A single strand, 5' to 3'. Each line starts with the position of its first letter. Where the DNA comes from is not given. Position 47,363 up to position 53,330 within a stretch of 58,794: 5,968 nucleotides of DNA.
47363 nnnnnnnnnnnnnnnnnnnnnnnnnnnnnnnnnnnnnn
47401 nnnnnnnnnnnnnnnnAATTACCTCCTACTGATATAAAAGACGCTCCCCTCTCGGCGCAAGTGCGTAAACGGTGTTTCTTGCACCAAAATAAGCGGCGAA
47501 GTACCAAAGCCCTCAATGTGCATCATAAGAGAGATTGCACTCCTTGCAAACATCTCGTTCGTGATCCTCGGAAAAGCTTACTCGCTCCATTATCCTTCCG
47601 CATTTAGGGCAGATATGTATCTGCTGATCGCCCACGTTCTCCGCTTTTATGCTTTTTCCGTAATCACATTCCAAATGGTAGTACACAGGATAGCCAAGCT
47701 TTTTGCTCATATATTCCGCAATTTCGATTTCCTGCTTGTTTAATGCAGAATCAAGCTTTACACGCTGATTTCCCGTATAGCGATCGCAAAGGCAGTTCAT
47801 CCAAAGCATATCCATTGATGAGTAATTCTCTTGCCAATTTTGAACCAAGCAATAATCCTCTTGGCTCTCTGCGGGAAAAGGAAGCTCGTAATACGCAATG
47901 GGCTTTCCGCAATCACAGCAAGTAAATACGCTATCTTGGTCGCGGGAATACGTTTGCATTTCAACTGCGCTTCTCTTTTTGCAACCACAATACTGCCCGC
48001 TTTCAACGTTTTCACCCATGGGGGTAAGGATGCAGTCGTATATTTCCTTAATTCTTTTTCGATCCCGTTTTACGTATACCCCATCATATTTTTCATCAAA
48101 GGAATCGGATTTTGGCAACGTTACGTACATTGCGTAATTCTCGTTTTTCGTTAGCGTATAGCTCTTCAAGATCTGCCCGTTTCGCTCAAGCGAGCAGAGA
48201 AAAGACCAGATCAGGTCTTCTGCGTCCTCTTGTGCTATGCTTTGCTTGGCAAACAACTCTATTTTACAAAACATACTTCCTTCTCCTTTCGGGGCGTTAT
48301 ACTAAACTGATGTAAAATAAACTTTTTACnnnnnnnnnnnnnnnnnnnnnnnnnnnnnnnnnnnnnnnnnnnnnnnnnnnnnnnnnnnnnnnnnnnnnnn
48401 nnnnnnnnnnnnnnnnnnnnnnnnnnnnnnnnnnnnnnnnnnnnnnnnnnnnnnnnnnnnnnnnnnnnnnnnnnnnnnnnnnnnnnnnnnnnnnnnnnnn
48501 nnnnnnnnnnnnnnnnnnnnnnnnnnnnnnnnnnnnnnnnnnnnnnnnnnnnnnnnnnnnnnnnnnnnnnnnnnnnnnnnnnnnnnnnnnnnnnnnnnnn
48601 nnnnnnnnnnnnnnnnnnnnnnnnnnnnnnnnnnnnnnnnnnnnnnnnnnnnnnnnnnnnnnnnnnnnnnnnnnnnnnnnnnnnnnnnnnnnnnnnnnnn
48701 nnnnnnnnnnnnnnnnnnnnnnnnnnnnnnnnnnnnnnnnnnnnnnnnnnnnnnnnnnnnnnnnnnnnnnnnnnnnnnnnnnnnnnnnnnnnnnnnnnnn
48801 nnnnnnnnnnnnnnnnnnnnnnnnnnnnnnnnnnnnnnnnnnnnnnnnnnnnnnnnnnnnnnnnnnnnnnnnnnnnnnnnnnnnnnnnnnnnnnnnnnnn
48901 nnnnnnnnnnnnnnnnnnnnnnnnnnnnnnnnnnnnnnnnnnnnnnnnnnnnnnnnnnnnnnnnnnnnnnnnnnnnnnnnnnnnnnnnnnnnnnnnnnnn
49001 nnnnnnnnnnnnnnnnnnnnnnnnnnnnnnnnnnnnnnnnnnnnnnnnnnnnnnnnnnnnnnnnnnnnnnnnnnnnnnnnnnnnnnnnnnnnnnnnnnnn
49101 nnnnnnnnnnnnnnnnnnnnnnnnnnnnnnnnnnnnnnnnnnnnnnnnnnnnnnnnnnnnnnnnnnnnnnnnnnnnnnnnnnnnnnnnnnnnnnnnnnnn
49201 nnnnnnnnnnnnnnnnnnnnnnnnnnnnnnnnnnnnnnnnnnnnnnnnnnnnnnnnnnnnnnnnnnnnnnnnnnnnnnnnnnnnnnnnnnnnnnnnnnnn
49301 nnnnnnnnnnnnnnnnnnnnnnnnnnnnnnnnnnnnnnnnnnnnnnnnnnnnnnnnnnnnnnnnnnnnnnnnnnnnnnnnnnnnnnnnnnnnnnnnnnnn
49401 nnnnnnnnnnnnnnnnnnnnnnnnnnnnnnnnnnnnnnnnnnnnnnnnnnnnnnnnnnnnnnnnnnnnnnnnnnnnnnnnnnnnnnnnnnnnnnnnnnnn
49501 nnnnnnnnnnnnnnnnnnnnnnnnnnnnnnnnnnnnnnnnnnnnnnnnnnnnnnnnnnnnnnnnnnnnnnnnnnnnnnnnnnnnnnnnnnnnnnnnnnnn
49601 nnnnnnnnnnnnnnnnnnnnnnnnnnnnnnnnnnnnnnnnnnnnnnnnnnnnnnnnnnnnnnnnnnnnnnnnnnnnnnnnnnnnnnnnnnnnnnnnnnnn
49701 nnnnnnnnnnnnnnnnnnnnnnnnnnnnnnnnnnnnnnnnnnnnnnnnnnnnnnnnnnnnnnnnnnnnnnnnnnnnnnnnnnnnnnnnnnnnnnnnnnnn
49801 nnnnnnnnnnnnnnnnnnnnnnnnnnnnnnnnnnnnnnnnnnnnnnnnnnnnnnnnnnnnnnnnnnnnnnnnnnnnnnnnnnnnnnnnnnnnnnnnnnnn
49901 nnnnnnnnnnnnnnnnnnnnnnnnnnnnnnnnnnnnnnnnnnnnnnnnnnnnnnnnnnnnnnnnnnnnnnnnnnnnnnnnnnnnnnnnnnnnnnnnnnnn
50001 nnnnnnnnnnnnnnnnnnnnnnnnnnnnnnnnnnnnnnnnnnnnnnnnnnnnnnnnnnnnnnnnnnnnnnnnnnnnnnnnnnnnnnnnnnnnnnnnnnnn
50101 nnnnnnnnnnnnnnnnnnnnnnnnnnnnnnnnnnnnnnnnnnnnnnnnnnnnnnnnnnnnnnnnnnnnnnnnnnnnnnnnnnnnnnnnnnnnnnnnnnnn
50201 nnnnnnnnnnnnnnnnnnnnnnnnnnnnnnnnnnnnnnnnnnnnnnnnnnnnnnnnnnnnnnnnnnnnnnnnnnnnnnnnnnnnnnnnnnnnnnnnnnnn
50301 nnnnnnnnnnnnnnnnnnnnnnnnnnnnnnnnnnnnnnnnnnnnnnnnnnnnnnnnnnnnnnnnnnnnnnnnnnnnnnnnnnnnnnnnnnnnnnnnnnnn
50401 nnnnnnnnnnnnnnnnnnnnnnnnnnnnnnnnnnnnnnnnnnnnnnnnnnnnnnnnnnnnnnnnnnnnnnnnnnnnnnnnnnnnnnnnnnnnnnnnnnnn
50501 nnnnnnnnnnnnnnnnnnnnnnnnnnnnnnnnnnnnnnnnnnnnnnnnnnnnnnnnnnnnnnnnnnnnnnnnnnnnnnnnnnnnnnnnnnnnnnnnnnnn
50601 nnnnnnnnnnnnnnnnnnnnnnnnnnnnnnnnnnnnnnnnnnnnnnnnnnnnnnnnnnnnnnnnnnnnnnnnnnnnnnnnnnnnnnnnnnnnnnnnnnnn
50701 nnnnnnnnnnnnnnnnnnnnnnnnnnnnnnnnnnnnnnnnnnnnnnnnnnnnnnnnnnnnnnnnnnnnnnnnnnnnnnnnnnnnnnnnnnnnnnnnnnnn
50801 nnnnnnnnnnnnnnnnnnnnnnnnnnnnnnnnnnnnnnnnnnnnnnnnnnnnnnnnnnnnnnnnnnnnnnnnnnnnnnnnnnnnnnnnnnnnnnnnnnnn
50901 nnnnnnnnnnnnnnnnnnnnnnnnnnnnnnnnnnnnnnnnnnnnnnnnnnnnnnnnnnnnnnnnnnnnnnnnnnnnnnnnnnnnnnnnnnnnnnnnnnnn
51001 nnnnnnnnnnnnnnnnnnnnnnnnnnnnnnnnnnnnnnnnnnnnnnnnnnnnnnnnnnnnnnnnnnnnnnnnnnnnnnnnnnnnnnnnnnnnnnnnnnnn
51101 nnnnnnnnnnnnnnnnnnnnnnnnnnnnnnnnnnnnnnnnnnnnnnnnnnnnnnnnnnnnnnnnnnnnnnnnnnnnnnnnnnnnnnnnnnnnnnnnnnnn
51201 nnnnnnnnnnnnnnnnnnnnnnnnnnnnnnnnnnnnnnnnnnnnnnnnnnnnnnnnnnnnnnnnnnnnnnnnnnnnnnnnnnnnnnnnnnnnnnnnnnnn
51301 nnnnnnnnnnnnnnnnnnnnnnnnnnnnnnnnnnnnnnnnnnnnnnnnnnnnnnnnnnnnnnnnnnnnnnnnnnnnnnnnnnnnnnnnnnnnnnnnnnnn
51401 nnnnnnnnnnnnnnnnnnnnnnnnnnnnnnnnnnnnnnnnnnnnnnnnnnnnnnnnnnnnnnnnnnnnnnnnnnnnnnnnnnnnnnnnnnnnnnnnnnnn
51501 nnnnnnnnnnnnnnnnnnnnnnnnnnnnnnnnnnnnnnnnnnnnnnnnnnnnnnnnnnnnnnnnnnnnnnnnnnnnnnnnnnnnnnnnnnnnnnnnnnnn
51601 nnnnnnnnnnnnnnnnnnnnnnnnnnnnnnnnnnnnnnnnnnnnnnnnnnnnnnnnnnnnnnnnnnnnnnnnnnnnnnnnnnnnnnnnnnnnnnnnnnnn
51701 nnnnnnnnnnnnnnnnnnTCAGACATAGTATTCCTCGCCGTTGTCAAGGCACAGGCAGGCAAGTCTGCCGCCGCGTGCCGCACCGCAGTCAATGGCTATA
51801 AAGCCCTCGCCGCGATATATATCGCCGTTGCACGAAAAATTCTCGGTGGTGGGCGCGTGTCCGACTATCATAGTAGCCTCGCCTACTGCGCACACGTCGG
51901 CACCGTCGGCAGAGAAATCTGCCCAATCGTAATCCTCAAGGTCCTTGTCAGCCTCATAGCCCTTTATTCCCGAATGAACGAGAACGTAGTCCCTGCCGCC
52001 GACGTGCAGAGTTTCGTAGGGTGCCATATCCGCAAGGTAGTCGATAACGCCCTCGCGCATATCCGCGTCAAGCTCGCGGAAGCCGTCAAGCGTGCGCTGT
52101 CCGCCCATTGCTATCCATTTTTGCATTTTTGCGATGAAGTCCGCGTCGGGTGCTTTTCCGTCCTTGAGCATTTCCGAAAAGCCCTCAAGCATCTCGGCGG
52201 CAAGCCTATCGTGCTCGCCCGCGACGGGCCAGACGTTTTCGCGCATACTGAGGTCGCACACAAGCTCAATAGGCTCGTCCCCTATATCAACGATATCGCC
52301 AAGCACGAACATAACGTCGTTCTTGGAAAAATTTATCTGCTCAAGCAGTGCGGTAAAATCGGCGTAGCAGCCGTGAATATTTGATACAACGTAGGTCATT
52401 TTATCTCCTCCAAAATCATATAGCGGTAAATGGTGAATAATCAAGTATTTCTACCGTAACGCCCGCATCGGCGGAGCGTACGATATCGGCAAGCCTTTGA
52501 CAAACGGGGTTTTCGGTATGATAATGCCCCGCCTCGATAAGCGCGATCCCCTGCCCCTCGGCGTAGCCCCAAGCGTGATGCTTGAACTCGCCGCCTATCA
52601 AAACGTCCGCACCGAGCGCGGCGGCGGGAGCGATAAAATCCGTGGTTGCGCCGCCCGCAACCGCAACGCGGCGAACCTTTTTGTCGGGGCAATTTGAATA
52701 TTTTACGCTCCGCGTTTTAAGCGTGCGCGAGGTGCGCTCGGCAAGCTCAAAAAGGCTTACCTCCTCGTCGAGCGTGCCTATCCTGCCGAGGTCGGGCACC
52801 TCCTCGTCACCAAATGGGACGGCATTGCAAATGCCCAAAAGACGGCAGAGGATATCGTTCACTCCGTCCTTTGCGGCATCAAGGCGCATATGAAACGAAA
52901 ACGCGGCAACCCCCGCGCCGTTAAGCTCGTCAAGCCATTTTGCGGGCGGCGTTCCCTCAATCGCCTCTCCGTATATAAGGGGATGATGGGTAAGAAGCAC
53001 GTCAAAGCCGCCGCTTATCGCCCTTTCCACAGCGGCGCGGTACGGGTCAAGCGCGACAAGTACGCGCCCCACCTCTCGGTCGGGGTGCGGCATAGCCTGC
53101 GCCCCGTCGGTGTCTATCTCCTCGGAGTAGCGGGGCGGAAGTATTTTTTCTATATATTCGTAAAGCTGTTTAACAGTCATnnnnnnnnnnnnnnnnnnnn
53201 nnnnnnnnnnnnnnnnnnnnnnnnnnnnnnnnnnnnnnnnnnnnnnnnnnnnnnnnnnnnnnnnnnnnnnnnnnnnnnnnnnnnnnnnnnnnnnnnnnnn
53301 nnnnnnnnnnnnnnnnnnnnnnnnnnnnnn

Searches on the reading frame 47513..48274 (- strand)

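Call 45: search_protein_families(library=pfam, proteins=[window:47513-48274:-], max_evalue=0.0001)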
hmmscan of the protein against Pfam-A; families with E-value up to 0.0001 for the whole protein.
window:47513-48274:- (253 aa): 1 family
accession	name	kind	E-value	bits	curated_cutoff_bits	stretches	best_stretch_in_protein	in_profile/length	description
PF10071.14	DUF2310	-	6e-22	78.6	25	1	4-227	5-226/255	Zn-ribbon-containing, possibly nucleic-acid-binding protein (DUF2310)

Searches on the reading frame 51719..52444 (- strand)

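Call 45: search_protein_families(library=pfam, proteins=[window:51719-52444:-], max_evalue=0.0001)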
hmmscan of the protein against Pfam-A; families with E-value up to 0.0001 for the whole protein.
window:51719-52444:- (241 aa): 1 family
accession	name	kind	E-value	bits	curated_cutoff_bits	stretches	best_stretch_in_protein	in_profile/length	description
PF00149.33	Metallophos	-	1.9e-10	42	21.5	1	18-200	4-159/191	Calcineurin-like phosphoesterase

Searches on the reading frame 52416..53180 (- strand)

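Call 45: search_protein_families(library=pfam, proteins=[window:52416-53180:-], max_evalue=0.0001)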
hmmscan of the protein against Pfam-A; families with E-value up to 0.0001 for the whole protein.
window:52416-53180:- (254 aa): 1 family
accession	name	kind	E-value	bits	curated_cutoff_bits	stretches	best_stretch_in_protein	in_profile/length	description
PF01784.24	DUF34_NIF3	-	1.7e-57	195.4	23.4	1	1-245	1-247/256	Duf34/NIF3 (NGG1p interacting factor 3)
